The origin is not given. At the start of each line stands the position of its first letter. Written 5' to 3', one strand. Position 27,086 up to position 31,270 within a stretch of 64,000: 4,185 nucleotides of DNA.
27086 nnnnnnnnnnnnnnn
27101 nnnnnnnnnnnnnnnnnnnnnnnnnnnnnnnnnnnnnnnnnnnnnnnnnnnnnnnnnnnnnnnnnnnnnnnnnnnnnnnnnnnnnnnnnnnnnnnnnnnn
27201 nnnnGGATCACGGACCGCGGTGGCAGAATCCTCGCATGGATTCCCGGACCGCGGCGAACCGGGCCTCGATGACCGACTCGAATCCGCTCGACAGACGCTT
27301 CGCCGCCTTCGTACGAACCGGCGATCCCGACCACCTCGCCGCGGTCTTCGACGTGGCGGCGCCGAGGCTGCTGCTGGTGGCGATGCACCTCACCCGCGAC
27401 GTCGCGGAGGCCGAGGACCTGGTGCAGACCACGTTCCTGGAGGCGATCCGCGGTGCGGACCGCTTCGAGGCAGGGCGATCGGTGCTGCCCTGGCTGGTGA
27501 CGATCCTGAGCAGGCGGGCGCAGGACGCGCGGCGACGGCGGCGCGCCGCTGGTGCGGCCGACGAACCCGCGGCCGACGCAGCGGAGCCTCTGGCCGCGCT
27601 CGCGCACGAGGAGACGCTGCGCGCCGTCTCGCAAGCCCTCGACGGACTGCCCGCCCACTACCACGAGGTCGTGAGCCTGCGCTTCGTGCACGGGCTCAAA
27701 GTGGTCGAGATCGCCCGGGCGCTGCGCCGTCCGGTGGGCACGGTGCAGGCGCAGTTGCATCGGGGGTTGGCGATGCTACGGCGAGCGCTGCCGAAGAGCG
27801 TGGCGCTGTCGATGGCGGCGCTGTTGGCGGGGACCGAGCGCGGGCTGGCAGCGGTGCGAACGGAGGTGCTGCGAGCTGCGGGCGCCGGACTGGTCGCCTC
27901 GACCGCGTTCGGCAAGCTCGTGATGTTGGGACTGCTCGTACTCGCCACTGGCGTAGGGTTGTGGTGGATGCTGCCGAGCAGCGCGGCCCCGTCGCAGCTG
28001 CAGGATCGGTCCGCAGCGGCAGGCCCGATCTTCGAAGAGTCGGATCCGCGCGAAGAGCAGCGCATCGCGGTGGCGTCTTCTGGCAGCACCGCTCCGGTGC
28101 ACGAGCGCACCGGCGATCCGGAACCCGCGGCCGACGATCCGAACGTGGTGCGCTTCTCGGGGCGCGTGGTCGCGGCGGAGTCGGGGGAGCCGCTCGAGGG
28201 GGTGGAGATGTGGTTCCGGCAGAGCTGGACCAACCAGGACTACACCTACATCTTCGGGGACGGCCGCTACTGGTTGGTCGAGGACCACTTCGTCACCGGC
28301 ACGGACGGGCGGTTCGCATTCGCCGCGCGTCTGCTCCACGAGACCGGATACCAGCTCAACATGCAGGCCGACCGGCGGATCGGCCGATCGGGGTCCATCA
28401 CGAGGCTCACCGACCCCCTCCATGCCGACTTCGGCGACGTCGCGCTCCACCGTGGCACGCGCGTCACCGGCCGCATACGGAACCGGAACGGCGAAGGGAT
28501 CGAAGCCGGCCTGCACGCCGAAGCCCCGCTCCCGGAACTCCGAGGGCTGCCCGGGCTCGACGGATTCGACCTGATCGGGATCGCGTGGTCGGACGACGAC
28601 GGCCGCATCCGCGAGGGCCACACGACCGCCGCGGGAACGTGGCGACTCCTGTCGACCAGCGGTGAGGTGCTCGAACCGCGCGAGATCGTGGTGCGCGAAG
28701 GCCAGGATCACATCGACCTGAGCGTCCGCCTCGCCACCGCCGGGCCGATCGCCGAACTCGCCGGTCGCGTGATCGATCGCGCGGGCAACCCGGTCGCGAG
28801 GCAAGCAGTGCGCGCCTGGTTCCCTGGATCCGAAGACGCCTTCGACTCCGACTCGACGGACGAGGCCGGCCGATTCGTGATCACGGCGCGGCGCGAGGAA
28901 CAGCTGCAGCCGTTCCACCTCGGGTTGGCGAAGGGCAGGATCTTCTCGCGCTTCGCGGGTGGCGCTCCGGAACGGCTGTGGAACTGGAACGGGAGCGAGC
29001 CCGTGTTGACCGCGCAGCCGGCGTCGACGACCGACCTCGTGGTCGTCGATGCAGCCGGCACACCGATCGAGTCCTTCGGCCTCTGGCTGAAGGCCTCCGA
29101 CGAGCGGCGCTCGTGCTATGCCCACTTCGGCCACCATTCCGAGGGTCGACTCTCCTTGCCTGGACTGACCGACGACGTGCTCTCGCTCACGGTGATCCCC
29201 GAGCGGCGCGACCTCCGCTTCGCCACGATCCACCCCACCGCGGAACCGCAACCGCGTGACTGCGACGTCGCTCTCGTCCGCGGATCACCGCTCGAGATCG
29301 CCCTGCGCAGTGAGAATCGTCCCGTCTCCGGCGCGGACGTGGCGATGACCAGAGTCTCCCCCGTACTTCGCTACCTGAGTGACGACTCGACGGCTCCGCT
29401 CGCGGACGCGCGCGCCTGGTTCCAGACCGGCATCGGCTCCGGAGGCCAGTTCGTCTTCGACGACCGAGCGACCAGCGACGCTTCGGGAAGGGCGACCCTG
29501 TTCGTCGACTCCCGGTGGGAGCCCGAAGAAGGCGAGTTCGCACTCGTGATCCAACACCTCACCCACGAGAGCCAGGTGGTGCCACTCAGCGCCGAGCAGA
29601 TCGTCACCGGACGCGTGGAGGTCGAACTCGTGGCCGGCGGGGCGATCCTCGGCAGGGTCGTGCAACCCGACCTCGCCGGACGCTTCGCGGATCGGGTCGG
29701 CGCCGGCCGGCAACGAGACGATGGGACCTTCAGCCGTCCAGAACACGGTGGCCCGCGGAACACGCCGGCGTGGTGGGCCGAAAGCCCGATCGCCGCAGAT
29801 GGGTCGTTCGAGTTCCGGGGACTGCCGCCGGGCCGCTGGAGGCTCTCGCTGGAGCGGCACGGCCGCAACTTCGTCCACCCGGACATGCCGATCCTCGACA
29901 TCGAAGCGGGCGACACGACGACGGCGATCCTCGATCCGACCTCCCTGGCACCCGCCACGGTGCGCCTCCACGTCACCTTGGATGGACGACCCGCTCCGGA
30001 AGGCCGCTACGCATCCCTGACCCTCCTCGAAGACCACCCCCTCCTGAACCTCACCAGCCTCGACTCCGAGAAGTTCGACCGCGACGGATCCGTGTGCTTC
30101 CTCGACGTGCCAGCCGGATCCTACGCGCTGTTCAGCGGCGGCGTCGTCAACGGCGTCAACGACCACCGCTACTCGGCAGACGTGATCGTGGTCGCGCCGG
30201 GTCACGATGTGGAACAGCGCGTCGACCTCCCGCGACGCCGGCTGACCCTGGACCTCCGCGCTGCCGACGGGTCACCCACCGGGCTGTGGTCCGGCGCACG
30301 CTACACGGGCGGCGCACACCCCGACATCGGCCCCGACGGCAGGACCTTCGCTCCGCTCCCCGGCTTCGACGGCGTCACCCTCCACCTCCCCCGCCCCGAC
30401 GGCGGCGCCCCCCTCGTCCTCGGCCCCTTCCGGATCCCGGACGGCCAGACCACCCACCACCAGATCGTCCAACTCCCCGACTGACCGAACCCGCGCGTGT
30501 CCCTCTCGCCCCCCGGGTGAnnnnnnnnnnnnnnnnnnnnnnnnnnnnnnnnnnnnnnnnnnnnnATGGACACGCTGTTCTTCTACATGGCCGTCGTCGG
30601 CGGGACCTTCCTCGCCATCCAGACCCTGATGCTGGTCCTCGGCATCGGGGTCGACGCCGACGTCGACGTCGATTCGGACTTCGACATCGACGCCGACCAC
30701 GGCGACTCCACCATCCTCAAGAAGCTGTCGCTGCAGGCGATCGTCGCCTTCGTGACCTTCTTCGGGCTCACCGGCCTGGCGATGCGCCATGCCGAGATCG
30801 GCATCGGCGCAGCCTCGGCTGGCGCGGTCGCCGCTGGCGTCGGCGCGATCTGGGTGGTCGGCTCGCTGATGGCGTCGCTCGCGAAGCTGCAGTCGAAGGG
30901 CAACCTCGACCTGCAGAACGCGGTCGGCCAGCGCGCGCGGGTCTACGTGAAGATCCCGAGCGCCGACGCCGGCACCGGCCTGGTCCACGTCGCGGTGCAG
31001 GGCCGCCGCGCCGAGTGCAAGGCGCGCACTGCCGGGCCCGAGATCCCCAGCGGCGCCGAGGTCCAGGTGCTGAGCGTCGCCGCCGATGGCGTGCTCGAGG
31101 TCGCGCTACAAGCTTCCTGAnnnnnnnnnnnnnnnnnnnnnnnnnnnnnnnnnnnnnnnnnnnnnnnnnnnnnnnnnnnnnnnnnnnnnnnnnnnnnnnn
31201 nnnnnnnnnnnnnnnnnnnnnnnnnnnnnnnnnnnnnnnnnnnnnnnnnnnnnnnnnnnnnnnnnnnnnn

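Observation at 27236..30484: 1082-aa ECF sigma factor fused to a transmembrane helix and ~850-aa extracytoplasmic beta-sandwich array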

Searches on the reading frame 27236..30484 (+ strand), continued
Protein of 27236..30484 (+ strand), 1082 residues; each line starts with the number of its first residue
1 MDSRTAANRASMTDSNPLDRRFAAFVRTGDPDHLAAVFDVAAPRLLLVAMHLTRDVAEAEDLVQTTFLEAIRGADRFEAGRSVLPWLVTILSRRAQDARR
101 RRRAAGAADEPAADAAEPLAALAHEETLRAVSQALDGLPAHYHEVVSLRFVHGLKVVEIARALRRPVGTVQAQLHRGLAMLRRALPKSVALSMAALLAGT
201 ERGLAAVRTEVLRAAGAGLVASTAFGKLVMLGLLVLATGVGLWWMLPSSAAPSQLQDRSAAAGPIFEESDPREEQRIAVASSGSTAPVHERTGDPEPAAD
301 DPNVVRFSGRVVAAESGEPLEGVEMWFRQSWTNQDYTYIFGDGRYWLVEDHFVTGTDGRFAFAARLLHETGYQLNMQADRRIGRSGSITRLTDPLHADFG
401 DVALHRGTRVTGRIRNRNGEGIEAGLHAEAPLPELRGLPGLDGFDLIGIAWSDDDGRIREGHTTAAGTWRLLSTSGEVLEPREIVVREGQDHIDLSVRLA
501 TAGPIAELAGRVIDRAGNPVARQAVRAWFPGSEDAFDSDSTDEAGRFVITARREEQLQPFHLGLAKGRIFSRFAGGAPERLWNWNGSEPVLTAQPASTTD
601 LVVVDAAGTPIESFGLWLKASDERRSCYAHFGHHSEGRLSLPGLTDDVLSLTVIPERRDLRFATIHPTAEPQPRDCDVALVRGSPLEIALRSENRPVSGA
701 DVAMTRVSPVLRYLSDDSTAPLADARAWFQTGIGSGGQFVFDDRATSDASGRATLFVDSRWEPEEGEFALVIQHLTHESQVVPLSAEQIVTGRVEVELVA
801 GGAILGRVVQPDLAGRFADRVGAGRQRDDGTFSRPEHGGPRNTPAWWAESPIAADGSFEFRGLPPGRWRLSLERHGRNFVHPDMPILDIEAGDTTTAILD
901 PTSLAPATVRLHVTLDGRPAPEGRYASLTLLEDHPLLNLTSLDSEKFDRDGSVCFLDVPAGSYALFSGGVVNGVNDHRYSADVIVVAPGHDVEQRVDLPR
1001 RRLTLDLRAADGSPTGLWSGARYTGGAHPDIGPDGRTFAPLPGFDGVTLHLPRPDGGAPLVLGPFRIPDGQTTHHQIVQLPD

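Call 74: find_encoding_contigs(protein=P0006, flank=8000, max_places=1)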
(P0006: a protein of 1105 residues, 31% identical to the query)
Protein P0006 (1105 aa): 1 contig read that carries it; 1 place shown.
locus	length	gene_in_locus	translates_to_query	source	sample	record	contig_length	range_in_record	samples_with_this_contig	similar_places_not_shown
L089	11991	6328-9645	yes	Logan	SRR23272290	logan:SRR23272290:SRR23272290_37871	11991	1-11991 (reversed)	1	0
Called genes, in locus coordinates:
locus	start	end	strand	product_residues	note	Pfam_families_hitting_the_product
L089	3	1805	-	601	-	?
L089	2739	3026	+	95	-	-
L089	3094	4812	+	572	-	PF14312:FG-GAP_2 (faint), PF01839:FG-GAP, PF13517:FG-GAP_3 (weak), PF01839:FG-GAP (weak)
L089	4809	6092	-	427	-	PF01943:Polysacc_synt, PF13440:Polysacc_synt_3 (faint)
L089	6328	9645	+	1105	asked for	PF04542:Sigma70_r2, PF04545:Sigma70_r4 (weak), PF08281:Sigma70_r4_2, PF02369:Big_1 (faint), PF13620:CarboxypepD_reg (weak)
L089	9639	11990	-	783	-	?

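Call 80: list_cluster_members(proteins=[P0001, P0024])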
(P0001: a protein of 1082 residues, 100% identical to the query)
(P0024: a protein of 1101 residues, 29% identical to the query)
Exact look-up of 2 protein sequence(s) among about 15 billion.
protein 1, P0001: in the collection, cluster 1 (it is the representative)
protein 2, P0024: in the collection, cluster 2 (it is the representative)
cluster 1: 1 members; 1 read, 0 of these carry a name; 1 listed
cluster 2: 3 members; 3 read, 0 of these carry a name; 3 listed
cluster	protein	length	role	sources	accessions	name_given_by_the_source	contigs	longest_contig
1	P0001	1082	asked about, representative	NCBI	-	-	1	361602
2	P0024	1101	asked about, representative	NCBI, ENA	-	-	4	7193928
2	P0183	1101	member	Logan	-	-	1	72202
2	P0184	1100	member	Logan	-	-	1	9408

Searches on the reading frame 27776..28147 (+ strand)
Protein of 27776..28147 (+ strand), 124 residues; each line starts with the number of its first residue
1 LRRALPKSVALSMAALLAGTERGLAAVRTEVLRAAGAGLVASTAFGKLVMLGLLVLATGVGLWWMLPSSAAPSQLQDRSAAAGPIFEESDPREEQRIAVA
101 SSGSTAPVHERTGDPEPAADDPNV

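Call 83: search_protein_families(library=pfam, proteins=[window:27776-28147:+], max_evalue=10)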
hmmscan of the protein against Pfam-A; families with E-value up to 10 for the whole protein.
seq(124 aa): 0 families

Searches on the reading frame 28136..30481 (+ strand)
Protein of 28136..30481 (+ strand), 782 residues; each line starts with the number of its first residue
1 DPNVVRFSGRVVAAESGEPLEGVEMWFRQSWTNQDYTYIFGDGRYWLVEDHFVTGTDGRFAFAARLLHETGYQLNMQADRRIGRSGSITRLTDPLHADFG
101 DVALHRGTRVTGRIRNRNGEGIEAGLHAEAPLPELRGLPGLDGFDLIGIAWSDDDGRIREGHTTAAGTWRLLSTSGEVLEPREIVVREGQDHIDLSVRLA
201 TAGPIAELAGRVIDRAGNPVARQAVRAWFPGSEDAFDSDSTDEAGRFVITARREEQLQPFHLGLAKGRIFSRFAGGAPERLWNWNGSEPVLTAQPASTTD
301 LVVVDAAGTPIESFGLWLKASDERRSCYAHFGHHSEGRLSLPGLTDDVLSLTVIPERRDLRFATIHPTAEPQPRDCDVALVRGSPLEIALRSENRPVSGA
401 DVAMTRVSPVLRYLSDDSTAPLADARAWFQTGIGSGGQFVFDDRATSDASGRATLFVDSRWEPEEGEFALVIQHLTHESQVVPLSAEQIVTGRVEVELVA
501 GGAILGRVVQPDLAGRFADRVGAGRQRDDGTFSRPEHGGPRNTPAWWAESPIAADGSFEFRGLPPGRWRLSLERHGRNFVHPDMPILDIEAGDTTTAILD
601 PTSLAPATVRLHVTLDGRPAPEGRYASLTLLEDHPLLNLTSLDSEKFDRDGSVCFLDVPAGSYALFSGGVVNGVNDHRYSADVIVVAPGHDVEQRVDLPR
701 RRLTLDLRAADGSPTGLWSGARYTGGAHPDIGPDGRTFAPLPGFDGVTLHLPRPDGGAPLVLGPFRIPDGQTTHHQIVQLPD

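Call 66: search_protein_representatives(protein=window:28136-30481:+)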
Query: 782 residues. Proteins with E-value up to 0.001 (for the whole library): 208; up to 1e-10: 63; up to 1e-30: 2. The best 150 are listed.
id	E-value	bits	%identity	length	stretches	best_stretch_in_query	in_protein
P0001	0.0e+00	1790.6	100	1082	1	1-782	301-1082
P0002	3.2e-92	326.3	34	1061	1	1-781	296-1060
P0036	2.9e-26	108.1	29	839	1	8-714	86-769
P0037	3.3e-24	101.3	29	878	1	5-665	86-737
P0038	8.1e-24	100.1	33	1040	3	4-316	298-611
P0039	1.9e-22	95.6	28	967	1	8-698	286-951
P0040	2.5e-22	95.1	30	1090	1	54-665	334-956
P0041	2.9e-22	94.9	29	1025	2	7-360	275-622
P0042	6.9e-21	90.4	29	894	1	8-713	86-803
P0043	1.3e-20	89.4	30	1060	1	5-717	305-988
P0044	2.9e-20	88.3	29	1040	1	3-670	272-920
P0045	1.6e-19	85.8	28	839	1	7-713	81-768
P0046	2.8e-19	85.0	28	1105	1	8-715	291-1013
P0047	6.7e-19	83.8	32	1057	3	51-416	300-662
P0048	2.5e-18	81.9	29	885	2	7-346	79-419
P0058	4.3e-15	71.2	28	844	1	1-781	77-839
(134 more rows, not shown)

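Call 68: find_encoding_contigs(protein=P0036, flank=8000, max_places=4)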
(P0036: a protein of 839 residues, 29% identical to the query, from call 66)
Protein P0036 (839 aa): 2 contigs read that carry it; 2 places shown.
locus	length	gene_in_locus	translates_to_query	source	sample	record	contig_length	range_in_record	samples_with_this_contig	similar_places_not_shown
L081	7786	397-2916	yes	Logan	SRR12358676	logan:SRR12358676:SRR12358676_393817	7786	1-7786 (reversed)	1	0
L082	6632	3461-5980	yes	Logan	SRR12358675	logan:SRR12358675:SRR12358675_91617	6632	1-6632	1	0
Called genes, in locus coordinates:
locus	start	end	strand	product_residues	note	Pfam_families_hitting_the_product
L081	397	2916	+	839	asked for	PF13620:CarboxypepD_reg (faint)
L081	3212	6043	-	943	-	PF13385:Laminin_G_3, PF13418:Beta-prop_TYW4 (faint), PF13415:Beta-prop_FBX42, PF24681:Kelch_KLHDC2_KLHL20_DRC7, PF13415:Beta-prop_FBX42, PF24981:Beta-prop_ATRN-LZTR1, PF24681:Kelch_KLHDC2_KLHL20_DRC7 (weak)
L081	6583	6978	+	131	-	PF13146:TRL (weak)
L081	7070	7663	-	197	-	PF00117:GATase, PF01174:SNO, PF07685:GATase_3 (weak)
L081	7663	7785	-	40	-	?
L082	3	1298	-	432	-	?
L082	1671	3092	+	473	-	PF13180:PDZ_2 (faint), PF00595:PDZ (weak), PF17820:PDZ_6, PF19805:DUF6288, PF13249:SQHop_cyclase_N (faint)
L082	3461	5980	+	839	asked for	PF13620:CarboxypepD_reg (faint)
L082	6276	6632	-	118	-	?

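Call 69: find_encoding_contigs(protein=P0058, flank=8000, max_places=4)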
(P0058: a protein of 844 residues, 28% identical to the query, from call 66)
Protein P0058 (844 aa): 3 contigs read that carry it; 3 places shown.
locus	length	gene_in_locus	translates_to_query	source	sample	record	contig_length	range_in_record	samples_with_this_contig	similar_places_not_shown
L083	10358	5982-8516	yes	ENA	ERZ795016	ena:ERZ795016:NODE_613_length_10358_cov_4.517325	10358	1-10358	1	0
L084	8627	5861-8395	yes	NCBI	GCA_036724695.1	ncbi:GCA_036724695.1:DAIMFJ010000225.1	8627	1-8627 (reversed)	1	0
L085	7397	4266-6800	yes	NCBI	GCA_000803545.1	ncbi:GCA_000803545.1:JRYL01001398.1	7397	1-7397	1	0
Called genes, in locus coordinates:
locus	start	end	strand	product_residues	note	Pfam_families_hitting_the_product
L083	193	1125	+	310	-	PF07837:FTCD_N, PF02971:FTCD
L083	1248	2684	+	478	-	PF24681:Kelch_KLHDC2_KLHL20_DRC7, PF24981:Beta-prop_ATRN-LZTR1 (faint), PF13415:Beta-prop_FBX42, PF24681:Kelch_KLHDC2_KLHL20_DRC7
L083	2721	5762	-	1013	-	PF04542:Sigma70_r2, PF04545:Sigma70_r4 (weak), PF08281:Sigma70_r4_2, PF24107:DUF7382 (faint), PF02369:Big_1 (faint), PF00775:Dioxygenase_C (faint), PF13620:CarboxypepD_reg, PF13620:CarboxypepD_reg, +3 more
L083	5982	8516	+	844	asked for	PF25020:TTR_TEN1-4 (faint), PF17789:MG4 (faint), PF13620:CarboxypepD_reg (weak)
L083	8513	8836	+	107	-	-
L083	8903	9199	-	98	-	PF08327:AHSA1 (weak)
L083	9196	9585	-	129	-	PF12802:MarR_2 (faint), PF12840:HTH_20, PF01022:HTH_5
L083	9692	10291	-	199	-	-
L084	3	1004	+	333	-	?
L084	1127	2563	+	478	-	PF24681:Kelch_KLHDC2_KLHL20_DRC7, PF24981:Beta-prop_ATRN-LZTR1 (faint), PF13415:Beta-prop_FBX42, PF24681:Kelch_KLHDC2_KLHL20_DRC7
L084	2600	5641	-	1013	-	PF04542:Sigma70_r2, PF04545:Sigma70_r4 (weak), PF08281:Sigma70_r4_2, PF24107:DUF7382 (faint), PF02369:Big_1 (faint), PF00775:Dioxygenase_C (faint), PF13620:CarboxypepD_reg, PF13620:CarboxypepD_reg, +3 more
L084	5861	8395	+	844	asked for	PF25020:TTR_TEN1-4 (faint), PF17789:MG4 (faint), PF13620:CarboxypepD_reg (weak)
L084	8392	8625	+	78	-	?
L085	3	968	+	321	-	?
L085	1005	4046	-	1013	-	PF04542:Sigma70_r2, PF04545:Sigma70_r4 (weak), PF08281:Sigma70_r4_2, PF24107:DUF7382 (faint), PF02369:Big_1 (faint), PF00775:Dioxygenase_C (faint), PF13620:CarboxypepD_reg, PF13620:CarboxypepD_reg, +3 more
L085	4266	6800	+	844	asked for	PF25020:TTR_TEN1-4 (faint), PF17789:MG4 (faint), PF13620:CarboxypepD_reg (weak)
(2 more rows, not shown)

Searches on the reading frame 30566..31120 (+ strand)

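Call 3: search_protein_families(library=pfam, proteins=[window:30566-31120:+], max_evalue=0.1)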
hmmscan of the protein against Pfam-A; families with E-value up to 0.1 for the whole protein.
window:30566-31120:+ (184 aa): 1 family
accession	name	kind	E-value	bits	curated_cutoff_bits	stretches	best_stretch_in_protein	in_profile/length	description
PF01957.25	NfeD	-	0.033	14.8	29.1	1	119-171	4-48/57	NfeD-like C-terminal, partner-binding domain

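Call 4: search_protein_families(library=ncbifam, proteins=[window:30566-31120:+], max_evalue=0.1)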
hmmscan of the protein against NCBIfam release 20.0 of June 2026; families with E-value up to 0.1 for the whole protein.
window:30566-31120:+ (184 aa): 0 families
